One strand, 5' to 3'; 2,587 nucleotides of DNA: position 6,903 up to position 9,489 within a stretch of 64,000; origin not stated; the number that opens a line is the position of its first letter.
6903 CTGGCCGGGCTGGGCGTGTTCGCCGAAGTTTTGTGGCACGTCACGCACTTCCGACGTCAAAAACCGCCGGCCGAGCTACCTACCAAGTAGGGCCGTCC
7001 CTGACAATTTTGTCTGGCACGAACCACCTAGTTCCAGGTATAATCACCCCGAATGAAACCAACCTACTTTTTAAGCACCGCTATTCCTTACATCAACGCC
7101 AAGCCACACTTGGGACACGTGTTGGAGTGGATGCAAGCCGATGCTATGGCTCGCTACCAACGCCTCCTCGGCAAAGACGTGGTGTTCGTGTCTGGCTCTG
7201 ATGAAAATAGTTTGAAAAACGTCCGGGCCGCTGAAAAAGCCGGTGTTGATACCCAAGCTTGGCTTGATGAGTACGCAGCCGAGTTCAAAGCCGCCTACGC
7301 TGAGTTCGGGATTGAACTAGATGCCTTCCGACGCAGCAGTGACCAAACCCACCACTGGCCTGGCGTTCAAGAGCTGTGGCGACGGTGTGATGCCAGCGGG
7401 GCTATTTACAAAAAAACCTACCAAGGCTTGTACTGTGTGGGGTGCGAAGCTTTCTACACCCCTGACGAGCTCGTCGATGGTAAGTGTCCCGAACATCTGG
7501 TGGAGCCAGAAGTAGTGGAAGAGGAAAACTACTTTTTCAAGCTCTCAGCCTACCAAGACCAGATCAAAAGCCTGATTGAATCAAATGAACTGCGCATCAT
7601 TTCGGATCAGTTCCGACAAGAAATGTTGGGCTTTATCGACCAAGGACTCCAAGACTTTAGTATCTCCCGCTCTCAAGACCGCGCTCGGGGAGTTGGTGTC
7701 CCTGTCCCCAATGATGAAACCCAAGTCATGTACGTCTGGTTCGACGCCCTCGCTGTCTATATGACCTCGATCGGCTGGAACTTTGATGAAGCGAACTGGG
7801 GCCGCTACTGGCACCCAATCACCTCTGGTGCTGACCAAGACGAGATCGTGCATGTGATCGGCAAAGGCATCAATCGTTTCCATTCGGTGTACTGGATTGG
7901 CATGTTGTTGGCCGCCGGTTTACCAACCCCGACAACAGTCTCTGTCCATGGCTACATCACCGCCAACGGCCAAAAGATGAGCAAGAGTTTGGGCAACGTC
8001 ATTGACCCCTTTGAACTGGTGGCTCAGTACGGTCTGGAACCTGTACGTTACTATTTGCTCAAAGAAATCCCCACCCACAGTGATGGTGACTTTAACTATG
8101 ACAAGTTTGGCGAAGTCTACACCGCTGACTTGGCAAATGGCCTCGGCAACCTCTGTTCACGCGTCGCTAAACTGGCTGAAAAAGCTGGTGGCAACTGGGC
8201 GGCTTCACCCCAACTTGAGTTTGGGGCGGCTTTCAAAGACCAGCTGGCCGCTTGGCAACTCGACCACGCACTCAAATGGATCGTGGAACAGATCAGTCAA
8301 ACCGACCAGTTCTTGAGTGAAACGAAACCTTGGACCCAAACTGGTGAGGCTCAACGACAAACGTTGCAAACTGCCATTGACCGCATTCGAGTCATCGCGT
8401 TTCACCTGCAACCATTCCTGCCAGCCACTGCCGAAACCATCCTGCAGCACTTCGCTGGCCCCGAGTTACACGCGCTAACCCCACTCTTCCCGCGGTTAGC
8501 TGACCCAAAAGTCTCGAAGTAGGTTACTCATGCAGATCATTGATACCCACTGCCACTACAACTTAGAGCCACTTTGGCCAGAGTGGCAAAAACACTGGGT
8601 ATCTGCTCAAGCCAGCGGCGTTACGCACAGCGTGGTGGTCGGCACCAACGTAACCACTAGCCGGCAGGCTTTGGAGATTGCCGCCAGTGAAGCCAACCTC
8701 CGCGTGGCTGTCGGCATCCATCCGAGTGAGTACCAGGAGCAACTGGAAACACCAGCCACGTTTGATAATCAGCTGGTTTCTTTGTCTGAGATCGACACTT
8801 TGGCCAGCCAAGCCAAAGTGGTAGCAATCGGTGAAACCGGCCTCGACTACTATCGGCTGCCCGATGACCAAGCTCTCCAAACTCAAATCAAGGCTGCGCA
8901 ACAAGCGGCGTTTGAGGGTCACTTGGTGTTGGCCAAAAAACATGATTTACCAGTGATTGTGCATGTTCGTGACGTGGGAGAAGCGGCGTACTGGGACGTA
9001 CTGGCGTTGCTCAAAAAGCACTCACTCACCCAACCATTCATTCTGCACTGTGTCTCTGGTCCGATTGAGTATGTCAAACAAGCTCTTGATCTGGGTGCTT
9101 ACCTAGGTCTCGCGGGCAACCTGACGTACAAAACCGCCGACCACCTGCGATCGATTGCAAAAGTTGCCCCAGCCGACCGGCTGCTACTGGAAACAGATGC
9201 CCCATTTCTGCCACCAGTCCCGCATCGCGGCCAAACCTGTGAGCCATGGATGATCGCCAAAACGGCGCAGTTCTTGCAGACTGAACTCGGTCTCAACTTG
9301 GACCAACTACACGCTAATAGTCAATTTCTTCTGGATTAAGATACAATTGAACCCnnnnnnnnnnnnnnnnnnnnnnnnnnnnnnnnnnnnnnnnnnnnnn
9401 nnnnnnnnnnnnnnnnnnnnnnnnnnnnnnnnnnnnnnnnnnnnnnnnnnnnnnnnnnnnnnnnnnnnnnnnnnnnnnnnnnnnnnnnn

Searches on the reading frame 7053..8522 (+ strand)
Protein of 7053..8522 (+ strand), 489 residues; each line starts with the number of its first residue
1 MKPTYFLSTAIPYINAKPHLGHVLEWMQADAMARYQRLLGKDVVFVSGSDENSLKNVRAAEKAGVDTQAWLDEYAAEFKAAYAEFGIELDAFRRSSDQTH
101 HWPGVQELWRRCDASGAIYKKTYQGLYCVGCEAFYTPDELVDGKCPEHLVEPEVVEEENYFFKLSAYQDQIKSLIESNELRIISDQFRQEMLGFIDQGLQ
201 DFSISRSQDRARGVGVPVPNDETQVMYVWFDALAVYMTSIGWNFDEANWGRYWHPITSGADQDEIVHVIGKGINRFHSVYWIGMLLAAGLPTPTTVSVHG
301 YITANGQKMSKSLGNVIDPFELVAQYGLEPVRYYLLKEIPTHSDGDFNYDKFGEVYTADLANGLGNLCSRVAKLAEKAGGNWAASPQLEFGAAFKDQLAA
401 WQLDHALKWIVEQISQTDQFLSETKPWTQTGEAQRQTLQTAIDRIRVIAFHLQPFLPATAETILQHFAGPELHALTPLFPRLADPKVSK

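Call 5: search_protein_families(library=pfam, proteins=[window:7053-8522:+], max_evalue=0.01)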
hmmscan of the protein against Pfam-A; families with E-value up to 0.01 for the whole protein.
window:7053-8522:+ (489 aa): 5 families
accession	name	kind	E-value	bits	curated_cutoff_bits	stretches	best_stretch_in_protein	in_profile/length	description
PF09334.17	tRNA-synt_1g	-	3.5e-100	336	20.1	2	151-371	175-390/391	tRNA synthetases class I (M)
PF00133.28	tRNA-synt_1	-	1.8e-22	80.1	22.7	2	222-339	295-405/414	tRNA synthetases class I (I, L, M and V)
PF01406.26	tRNA-synt_1e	-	1.8e-11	44.4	27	2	299-338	244-283/301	tRNA synthetases class I (C) catalytic domain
PF01921.24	tRNA-synt_1f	-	0.00079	18.9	27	0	291-343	265-317/360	tRNA synthetases class I (K)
PF19303.5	Anticodon_3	-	0.002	18.4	23.5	1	415-468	46-102/152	Anticodon binding domain of methionyl tRNA ligase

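Call 6: search_protein_families(library=ncbifam, proteins=[window:7053-8522:+], max_evalue=0.01)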
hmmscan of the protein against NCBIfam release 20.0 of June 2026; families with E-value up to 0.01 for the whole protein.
window:7053-8522:+ (489 aa): 20 families
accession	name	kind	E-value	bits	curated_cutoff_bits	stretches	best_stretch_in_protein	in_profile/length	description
NF008900.0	PRK12267.1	equivalog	3.1e-132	442.3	598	1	2-467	3-476/648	methionine--tRNA ligase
TIGR00398.1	metG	equivalog_domain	7e-120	401.2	336.35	2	137-467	161-501/530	methionine--tRNA ligase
NF001100.0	PRK00133.1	equivalog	2.3e-94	317.3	587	2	128-467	158-502/676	methionine--tRNA ligase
NF008860.0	PRK11893.2-2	equivalog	7.1e-63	213.4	761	3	266-373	329-436/583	methionine--tRNA ligase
TIGR00422.1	valS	equivalog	3.9e-28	97.9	612.1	2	221-470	446-702/863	valine--tRNA ligase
NF008859.0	PRK11893.2-1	equivalog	6.5e-28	97.9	553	2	7-134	6-134/498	methionine--tRNA ligase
NF009687.0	PRK13208.1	equivalog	5.9e-25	87.6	738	2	2-132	37-181/801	valine--tRNA ligase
NF008957.0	PRK12300.1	subfamily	1.7e-24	85.9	677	2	293-469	611-781/946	leucine--tRNA ligase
NF004349.1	PRK05729.1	equivalog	9.6e-23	80.3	704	2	225-469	440-685/860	valine--tRNA ligase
TIGR00396.1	leuS_bact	equivalog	5e-20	71.2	548.4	2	4-175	30-204/843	leucine--tRNA ligase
TIGR00392.1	ileS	equivalog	6.2e-20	71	621.4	2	223-357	533-659/861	isoleucine--tRNA ligase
TIGR00395.1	leuS_arch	equivalog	1.3e-17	63.2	648.5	2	293-488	605-796/938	leucine--tRNA ligase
NF008863.0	PRK11893.2-5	equivalog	1.2e-15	57.1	551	2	4-101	6-104/531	methionine--tRNA ligase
NF000540.1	alt_ValS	exception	1.9e-14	52.6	900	2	5-80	35-110/827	valine--tRNA ligase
NF000258.1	MupB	exception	7.9e-13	47.1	1900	1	222-338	509-617/1033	mupirocin-resistant isoleucine--tRNA ligase MupB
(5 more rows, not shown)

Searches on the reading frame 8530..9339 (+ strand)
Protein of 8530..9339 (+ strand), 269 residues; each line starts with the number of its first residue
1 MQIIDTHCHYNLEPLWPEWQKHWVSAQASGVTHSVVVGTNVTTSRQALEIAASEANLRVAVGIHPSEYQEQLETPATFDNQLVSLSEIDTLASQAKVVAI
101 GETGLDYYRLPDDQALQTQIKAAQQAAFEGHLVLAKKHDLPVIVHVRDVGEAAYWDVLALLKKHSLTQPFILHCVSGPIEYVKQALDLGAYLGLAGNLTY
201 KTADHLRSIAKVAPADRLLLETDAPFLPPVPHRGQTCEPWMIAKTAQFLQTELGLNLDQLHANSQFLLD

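Call 5: search_protein_families(library=pfam, proteins=[window:8530-9339:+], max_evalue=0.01)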
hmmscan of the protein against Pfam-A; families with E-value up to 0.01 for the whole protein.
window:8530-9339:+ (269 aa): 1 family
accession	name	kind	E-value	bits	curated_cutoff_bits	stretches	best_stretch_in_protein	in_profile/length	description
PF01026.27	TatD_DNase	-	6.9e-63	212.8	27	1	4-261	1-241/253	TatD related DNase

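Call 6: search_protein_families(library=ncbifam, proteins=[window:8530-9339:+], max_evalue=0.01)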
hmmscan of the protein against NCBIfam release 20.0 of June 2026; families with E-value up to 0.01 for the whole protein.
window:8530-9339:+ (269 aa): 5 families
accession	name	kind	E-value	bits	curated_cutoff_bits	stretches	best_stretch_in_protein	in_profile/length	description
TIGR00010.1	TIGR00010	subfamily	4.3e-58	196.7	206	1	3-250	1-229/253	YchF/TatD family DNA exonuclease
NF008075.0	PRK10812.1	equivalog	2.9e-41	141.5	438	1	1-261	1-243/265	metal-dependent hydrolase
NF008522.0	PRK11449.1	equivalog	3.8e-31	108.2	481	1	2-245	4-229/259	metal-dependent hydrolase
NF007745.0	PRK10425.1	equivalog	1.3e-29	103.2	395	1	25-229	23-209/260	3'-5' ssDNA/RNA exonuclease TatD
NF041926.1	QatD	equivalog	1e-19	70.6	230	1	5-260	1-228/239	Qat anti-phage system TatD family nuclease QatD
